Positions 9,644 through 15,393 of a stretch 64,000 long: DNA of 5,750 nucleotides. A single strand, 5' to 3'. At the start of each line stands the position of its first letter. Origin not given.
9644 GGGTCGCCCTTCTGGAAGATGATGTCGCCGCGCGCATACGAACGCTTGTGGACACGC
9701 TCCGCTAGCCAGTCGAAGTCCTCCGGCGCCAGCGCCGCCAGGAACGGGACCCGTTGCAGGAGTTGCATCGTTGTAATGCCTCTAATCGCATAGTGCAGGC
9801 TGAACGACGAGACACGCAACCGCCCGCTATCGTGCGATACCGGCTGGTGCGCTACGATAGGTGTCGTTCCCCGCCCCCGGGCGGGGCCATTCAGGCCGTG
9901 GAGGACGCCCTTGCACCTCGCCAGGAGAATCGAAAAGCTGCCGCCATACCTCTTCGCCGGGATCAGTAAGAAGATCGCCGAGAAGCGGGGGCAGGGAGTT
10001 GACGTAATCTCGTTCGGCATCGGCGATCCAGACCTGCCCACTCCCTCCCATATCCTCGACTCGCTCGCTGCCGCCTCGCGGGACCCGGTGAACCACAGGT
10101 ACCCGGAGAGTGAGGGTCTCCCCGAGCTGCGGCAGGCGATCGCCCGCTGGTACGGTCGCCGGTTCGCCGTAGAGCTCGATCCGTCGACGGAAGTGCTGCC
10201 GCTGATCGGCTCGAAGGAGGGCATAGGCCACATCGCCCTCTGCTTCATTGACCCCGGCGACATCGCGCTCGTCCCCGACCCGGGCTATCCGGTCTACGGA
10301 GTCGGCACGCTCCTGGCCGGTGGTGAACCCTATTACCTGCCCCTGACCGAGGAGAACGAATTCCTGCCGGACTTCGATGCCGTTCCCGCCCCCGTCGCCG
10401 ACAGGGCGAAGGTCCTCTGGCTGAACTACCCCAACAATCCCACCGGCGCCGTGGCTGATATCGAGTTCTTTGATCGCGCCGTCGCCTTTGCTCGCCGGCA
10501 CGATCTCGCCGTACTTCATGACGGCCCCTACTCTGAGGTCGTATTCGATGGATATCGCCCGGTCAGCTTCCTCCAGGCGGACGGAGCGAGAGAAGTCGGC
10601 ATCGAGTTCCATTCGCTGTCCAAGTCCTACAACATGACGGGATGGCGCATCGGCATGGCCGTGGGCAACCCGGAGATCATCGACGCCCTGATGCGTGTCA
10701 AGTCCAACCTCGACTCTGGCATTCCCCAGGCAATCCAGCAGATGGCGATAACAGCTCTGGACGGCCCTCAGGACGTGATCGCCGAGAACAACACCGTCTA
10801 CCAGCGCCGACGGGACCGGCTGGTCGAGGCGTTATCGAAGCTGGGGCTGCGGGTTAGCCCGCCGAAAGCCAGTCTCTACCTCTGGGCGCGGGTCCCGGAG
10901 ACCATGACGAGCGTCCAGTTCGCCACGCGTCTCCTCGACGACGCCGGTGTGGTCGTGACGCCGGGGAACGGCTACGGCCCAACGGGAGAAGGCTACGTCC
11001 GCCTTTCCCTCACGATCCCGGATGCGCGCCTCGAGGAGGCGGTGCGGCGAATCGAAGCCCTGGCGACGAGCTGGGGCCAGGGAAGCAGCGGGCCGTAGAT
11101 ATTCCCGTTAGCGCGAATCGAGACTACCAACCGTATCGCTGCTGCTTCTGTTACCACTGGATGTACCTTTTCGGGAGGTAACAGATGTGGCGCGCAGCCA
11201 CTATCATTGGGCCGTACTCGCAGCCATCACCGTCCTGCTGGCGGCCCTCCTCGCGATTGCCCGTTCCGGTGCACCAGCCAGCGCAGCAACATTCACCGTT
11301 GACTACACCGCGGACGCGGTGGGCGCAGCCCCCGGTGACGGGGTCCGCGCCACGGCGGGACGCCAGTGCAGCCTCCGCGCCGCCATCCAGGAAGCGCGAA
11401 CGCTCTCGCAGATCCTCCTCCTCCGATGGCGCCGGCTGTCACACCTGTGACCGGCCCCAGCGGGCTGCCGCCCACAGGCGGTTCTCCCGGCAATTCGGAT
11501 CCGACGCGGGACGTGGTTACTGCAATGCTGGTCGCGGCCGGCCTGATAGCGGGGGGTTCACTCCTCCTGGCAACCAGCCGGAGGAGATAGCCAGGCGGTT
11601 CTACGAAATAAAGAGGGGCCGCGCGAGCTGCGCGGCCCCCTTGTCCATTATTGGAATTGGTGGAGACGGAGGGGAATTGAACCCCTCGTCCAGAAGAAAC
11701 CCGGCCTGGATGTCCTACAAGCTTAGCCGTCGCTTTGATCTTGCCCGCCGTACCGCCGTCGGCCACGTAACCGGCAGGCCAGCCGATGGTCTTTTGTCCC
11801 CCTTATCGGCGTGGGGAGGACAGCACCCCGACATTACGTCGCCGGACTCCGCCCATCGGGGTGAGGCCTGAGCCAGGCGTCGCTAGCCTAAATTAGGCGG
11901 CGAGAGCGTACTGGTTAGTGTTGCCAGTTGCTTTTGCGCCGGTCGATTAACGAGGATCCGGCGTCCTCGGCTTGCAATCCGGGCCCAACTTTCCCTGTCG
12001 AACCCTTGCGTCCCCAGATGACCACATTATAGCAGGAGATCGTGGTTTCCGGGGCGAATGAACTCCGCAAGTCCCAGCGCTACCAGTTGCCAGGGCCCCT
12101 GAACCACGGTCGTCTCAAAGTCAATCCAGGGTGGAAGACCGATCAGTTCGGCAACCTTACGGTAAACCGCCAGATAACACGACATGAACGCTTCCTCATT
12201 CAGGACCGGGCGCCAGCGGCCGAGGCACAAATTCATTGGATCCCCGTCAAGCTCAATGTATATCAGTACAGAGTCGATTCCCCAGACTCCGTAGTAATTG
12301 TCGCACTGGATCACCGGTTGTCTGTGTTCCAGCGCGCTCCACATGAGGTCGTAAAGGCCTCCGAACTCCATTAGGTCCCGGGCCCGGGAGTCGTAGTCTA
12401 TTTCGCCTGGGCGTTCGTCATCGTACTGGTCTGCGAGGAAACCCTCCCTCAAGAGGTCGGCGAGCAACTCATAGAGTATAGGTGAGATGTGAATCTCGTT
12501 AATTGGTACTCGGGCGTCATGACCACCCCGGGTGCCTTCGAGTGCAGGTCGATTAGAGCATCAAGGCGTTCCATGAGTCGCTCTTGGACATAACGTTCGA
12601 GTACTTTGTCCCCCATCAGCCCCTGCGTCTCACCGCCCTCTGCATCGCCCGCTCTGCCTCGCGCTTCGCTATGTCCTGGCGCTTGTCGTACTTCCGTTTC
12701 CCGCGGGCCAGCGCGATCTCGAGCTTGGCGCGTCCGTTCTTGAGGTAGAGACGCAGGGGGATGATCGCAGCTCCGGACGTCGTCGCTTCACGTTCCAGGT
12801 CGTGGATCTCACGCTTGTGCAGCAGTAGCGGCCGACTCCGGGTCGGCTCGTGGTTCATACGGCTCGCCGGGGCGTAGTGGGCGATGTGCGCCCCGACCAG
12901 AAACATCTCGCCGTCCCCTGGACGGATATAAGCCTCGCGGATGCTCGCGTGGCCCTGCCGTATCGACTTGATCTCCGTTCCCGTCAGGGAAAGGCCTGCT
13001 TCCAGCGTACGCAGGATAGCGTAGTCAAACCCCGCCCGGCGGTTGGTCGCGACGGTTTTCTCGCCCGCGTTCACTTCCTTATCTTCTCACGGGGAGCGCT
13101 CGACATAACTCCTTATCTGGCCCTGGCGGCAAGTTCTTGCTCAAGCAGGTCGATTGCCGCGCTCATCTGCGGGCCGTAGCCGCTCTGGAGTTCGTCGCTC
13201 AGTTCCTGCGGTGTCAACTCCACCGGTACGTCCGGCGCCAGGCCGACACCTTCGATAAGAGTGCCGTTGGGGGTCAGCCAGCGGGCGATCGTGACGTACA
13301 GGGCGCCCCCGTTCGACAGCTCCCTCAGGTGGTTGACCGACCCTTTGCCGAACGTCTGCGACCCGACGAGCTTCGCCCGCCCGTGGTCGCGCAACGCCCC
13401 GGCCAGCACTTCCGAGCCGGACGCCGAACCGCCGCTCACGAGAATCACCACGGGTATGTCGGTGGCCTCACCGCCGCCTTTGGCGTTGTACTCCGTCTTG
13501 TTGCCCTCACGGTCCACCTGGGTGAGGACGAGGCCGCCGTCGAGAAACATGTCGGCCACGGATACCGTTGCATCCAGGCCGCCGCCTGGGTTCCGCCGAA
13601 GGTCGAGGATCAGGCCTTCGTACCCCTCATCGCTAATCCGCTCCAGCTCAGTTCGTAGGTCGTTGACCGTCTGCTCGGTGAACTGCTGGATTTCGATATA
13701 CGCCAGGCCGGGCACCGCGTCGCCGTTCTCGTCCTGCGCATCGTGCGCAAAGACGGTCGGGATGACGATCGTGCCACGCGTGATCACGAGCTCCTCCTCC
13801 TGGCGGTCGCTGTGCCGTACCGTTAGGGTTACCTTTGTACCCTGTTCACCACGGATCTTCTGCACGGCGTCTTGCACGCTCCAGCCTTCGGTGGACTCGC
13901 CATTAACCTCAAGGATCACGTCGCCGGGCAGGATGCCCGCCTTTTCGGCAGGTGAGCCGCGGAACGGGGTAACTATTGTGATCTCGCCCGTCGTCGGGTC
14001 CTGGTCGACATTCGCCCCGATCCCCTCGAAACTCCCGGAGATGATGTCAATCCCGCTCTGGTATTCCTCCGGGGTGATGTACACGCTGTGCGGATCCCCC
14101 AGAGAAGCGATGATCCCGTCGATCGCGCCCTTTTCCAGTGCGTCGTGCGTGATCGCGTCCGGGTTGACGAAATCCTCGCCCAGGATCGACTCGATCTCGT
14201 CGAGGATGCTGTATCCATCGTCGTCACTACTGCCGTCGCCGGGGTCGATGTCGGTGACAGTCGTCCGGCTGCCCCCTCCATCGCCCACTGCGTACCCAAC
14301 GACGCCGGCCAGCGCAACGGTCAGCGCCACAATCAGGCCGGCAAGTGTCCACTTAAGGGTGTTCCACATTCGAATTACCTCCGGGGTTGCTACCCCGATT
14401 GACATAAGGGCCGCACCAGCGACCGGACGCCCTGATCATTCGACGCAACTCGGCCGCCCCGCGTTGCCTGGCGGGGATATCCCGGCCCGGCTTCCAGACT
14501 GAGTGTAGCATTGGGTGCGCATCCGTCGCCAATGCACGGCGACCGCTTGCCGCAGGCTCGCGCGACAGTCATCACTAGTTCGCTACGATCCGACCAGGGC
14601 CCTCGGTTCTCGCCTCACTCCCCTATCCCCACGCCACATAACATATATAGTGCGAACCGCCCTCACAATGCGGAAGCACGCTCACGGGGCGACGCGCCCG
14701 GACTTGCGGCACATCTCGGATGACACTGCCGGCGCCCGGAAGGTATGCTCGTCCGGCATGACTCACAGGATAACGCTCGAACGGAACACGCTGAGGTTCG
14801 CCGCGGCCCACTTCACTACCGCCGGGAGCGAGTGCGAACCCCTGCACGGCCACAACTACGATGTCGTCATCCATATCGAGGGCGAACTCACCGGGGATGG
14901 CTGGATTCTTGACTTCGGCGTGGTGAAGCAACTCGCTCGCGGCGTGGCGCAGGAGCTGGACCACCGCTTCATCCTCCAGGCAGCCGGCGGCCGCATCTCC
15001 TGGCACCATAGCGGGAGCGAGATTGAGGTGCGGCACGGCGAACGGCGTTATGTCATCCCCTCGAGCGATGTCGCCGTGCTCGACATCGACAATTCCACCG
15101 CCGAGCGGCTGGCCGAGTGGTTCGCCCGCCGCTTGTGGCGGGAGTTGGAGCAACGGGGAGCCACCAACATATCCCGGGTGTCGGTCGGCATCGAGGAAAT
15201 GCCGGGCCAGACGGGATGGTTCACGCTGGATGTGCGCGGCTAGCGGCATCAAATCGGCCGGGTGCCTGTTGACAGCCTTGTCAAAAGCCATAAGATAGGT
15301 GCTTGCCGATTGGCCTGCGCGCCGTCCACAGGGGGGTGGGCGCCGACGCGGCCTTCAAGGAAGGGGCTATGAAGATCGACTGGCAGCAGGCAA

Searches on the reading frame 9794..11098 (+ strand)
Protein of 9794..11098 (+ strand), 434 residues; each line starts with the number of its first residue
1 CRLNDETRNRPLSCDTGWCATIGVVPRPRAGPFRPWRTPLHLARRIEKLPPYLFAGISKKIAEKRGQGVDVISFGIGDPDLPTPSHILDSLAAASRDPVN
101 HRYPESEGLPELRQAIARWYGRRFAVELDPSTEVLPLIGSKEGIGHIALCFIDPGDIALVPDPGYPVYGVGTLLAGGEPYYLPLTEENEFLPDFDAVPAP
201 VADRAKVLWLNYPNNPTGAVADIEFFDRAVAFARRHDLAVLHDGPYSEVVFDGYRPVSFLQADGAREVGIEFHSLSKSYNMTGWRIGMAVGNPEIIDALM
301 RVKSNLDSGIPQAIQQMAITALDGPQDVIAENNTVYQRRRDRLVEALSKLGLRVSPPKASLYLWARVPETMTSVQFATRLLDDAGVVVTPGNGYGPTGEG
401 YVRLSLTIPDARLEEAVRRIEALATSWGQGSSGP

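Call 50: search_protein_families(library=pfam, proteins=[window:9794-11098:+], max_evalue=0.0001)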
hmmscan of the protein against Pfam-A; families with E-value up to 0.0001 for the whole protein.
window:9794-11098:+ (434 aa): 1 family
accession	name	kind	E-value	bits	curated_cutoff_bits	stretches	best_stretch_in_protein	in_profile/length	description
PF00155.27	Aminotran_1_2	-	2.1e-69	234.8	19.7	1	70-420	2-361/361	Aminotransferase class I and II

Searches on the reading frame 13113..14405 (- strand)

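Call 33: search_protein_families(library=pfam, proteins=[window:13113-14405:-], max_evalue=0.001)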
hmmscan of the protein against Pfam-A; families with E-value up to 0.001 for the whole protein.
window:13113-14405:- (430 aa): 6 families
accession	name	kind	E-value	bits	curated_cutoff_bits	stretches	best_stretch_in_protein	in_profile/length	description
PF03572.23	Peptidase_S41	-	2.8e-51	173.8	24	1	234-395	2-165/165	Peptidase family S41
PF17820.7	PDZ_6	-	9e-16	57.8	27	1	149-197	7-53/54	PDZ domain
PF00595.29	PDZ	-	2.3e-14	53.9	23.2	1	127-197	10-81/81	PDZ domain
PF13180.12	PDZ_2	-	2e-08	34.8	27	1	138-203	10-74/80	PDZ domain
PF22694.1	CtpB_N-like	-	0.00011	23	27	1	84-111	55-82/85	Activating protease CtpB N-terminal domain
PF14685.13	PDZ_Tricorn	-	0.00017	21.9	25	1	150-208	30-88/88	Tricorn protease PDZ domain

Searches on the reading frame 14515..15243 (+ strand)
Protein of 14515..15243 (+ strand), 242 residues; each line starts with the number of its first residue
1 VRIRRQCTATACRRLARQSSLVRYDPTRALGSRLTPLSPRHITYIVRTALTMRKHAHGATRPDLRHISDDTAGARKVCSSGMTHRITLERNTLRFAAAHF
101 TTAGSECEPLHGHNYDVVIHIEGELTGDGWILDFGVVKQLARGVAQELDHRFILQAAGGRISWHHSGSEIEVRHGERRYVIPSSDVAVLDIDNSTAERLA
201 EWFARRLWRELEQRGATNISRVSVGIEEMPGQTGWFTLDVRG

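Call 33: search_protein_families(library=pfam, proteins=[window:14515-15243:+], max_evalue=0.001)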
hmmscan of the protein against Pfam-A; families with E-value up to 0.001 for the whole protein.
window:14515-15243:+ (242 aa): 1 family
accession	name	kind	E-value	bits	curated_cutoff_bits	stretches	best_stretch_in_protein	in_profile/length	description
PF01242.24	PTPS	-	6.2e-20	71.8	22.4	1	93-232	6-114/121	6-pyruvoyl tetrahydropterin synthase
